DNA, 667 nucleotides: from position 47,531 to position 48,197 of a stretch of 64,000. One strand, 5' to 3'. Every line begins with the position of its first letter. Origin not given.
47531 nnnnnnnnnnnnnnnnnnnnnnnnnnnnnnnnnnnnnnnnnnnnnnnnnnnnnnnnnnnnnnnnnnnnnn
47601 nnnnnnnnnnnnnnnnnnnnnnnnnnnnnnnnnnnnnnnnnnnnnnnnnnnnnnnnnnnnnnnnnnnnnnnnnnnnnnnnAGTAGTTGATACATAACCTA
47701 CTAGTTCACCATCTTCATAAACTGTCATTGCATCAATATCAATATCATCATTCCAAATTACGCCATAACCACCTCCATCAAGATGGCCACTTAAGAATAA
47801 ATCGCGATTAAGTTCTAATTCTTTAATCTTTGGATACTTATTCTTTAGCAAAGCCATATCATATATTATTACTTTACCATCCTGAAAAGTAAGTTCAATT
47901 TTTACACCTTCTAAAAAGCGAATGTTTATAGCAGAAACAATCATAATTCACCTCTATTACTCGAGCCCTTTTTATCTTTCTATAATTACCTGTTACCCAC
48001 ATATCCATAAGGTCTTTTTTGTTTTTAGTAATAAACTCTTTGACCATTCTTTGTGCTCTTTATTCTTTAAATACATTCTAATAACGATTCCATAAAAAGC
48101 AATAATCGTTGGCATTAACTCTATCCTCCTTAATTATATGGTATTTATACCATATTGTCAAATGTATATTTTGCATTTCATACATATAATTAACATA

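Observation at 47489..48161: DUF4160 remnant plus DUF2442-HTH fusion under a textbook promoter with operator-like palindrome in the spacer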

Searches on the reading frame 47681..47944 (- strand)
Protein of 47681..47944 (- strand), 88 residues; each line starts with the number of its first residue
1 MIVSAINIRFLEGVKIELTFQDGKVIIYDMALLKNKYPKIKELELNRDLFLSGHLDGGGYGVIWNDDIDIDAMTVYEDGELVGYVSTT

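Call 50: search_protein_representatives(protein=window:47681-47944:-)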
Query: 88 residues. Proteins with E-value up to 0.001 (for the whole library): 337; up to 1e-10: 53; up to 1e-30: 0. The best 150 are listed.
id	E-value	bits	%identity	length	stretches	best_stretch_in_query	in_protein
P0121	3.3e-22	94.4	53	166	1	1-85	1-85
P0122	8.4e-22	93.1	50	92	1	5-86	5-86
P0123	9.3e-22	92.9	56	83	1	3-83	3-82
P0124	2.2e-19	85.3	58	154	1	4-83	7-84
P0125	4.5e-19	84.3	40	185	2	19-81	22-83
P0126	6.2e-19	83.9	52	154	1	1-85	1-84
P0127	4.1e-18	81.3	55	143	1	4-79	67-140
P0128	4.5e-18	81.2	54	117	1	4-83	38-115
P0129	6.1e-18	80.7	56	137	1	3-82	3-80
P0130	6.4e-18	80.7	53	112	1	5-83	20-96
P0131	9.9e-18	80.1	56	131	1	4-82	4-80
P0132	2.1e-17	79.0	53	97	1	5-82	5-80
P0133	3.3e-17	78.4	55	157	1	4-81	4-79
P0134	3.7e-17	78.2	53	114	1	4-84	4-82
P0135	3.9e-17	78.2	52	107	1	4-82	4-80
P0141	8.0e-16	74.0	45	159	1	4-87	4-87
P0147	3.0e-15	72.1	51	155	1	4-79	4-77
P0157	1.1e-12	64.0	41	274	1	5-86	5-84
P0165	2.0e-11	59.9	42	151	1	4-82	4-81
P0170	4.3e-11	58.9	50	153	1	5-80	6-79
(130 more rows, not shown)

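Call 54: search_protein_families(library=pfam, proteins=[P0121, P0124, P0126, P0133, P0141, P0147, P0165, P0170, P0125, P0157], max_evalue=0.001)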
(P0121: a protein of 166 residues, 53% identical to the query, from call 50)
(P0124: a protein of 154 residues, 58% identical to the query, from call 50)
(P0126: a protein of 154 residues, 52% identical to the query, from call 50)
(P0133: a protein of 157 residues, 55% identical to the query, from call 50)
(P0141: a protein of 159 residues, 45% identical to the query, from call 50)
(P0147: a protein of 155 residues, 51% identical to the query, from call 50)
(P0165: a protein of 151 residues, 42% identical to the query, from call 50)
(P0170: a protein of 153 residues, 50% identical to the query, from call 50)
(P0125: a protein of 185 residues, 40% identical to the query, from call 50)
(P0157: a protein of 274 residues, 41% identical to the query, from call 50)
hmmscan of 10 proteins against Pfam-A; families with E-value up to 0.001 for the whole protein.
P0121 (166 aa): 5 families
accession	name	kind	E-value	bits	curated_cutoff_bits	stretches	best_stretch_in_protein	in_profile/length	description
PF01381.28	HTH_3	-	3e-08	34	23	1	103-149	7-53/55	Helix-turn-helix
PF13443.12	HTH_26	-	1.2e-07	32.4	22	1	97-148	2-54/63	Cro/C1-type HTH DNA-binding domain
PF10387.14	DUF2442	-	9.3e-07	29.4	23.9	1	6-77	2-68/72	Protein of unknown function (DUF2442)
PF13560.12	HTH_31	-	0.00019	22.1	27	1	93-147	2-57/64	Helix-turn-helix domain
PF13744.12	HTH_37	-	0.00062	20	27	0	91-129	17-55/80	Helix-turn-helix domain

P0124 (154 aa): 6 families
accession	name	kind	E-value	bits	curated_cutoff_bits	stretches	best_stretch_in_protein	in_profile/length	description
PF01381.28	HTH_3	-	7e-12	45.6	23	1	99-151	2-54/55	Helix-turn-helix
PF12844.13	HTH_19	-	1e-08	35.4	30.2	1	96-147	2-53/64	Helix-turn-helix domain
PF10387.14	DUF2442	-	1.3e-06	28.9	23.9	1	9-78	2-68/72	Protein of unknown function (DUF2442)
PF13560.12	HTH_31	-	3.4e-06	27.7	27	1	95-147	3-56/64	Helix-turn-helix domain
PF13443.12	HTH_26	-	3.8e-06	27.5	22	1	98-150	2-55/63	Cro/C1-type HTH DNA-binding domain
PF13744.12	HTH_37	-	1.3e-05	25.4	27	1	88-151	13-77/80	Helix-turn-helix domain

P0126 (154 aa): 5 families
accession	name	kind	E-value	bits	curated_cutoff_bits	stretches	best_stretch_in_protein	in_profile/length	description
PF01381.28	HTH_3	-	2.8e-14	53.3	23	1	97-147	2-52/55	Helix-turn-helix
PF13560.12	HTH_31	-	4.7e-08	33.7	27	1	99-146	9-57/64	Helix-turn-helix domain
PF12844.13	HTH_19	-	2.6e-07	30.9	30.2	1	99-146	7-54/64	Helix-turn-helix domain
PF13744.12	HTH_37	-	1.9e-05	24.8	27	1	86-150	13-78/80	Helix-turn-helix domain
PF10387.14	DUF2442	-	2.1e-05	25.1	23.9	1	7-76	3-68/72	Protein of unknown function (DUF2442)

P0133 (157 aa): 7 families
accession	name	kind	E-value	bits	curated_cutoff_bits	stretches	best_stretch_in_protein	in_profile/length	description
PF01381.28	HTH_3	-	1.3e-14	54.4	23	1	96-146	2-52/55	Helix-turn-helix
PF13560.12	HTH_31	-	3.3e-11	43.8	27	1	95-143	6-55/64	Helix-turn-helix domain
PF10387.14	DUF2442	-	3.9e-09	37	23.9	1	6-75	2-68/72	Protein of unknown function (DUF2442)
PF13744.12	HTH_37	-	7.9e-09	35.6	27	1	73-151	1-80/80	Helix-turn-helix domain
PF12844.13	HTH_19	-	2.1e-08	34.4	30.2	1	95-143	4-52/64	Helix-turn-helix domain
PF13443.12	HTH_26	-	1.6e-06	28.7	22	1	100-143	7-51/63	Cro/C1-type HTH DNA-binding domain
PF20432.4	Xre-like-HTH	-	0.00085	20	25.8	0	91-138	11-58/63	Antitoxin Xre-like helix-turn-helix domain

P0141 (159 aa): 2 families
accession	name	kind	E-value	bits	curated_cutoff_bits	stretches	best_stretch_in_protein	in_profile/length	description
PF01381.28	HTH_3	-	7e-09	36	23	1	104-148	8-52/55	Helix-turn-helix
PF10387.14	DUF2442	-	1.1e-05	26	23.9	1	6-78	2-69/72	Protein of unknown function (DUF2442)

P0147 (155 aa): 6 families
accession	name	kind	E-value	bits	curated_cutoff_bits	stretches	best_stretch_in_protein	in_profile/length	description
PF01381.28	HTH_3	-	1.4e-15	57.5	23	1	97-146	4-53/55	Helix-turn-helix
PF13560.12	HTH_31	-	1.3e-10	41.9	27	1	91-144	3-57/64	Helix-turn-helix domain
PF12844.13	HTH_19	-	8.3e-09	35.7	30.2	1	91-142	1-52/64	Helix-turn-helix domain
PF10387.14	DUF2442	-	1.5e-07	32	23.9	1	6-77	2-70/72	Protein of unknown function (DUF2442)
PF13443.12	HTH_26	-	2.1e-06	28.4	22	1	99-142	7-51/63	Cro/C1-type HTH DNA-binding domain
PF13744.12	HTH_37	-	3e-05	24.2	27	1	93-148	22-78/80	Helix-turn-helix domain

P0165 (151 aa): 7 families
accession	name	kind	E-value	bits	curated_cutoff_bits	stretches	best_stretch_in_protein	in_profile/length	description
PF01381.28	HTH_3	-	1.4e-16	60.7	23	1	97-149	1-53/55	Helix-turn-helix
PF13560.12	HTH_31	-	6.2e-12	46.1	27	1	93-147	2-57/64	Helix-turn-helix domain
PF12844.13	HTH_19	-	1.2e-10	41.5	30.2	1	97-147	4-54/64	Helix-turn-helix domain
PF10387.14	DUF2442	-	7.1e-09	36.2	23.9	1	6-76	2-68/72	Protein of unknown function (DUF2442)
PF13443.12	HTH_26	-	1.2e-05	25.9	22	1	97-144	2-50/63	Cro/C1-type HTH DNA-binding domain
PF13744.12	HTH_37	-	0.00014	22.1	27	1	97-145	23-72/80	Helix-turn-helix domain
PF22495.2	HTH_92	-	0.00055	19.6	27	0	99-129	2-32/45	RsaL-like HTH domain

P0170 (153 aa): 4 families
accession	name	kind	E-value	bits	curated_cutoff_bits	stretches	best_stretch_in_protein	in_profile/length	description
PF01381.28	HTH_3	-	9.6e-15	54.8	23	1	97-148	1-52/55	Helix-turn-helix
PF13560.12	HTH_31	-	1.8e-07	31.8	27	1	98-144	7-54/64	Helix-turn-helix domain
PF12844.13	HTH_19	-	4.5e-07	30.1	30.2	1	94-143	1-50/64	Helix-turn-helix domain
PF13744.12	HTH_37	-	1.2e-05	25.5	27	1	94-153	20-80/80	Helix-turn-helix domain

P0125 (185 aa): 1 family
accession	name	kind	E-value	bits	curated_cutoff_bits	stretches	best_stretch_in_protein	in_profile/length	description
PF10387.14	DUF2442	-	7.5e-25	87.4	23.9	2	9-82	2-71/72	Protein of unknown function (DUF2442)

P0157 (274 aa): 6 families
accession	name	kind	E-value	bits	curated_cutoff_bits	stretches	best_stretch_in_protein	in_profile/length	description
PF01381.28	HTH_3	-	2.7e-10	40.6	23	1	96-145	3-52/55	Helix-turn-helix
PF10387.14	DUF2442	-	1.5e-09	38.3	23.9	1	9-78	5-71/72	Protein of unknown function (DUF2442)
PF12844.13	HTH_19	-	2.3e-07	31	30.2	1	92-142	2-52/64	Helix-turn-helix domain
PF13560.12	HTH_31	-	7.6e-05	23.4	27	1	90-142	2-55/64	Helix-turn-helix domain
PF13443.12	HTH_26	-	7.6e-05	23.3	22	1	101-145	9-54/63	Cro/C1-type HTH DNA-binding domain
PF13744.12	HTH_37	-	0.0008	19.6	27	0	97-148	26-78/80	Helix-turn-helix domain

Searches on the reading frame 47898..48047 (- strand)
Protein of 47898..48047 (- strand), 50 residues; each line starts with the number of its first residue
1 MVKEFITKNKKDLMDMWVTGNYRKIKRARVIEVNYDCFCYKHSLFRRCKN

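Call 3: search_protein_families(library=pfam, proteins=[window:47898-48047:-], max_evalue=1)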
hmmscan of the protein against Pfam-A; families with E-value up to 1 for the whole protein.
seq(50 aa): 1 family
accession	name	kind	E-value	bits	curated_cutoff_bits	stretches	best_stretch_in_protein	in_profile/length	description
PF04825.18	Rad21_Rec8_N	-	0.053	14.1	23.1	1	4-39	6-41/110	N terminus of Rad21 / Rec8 like protein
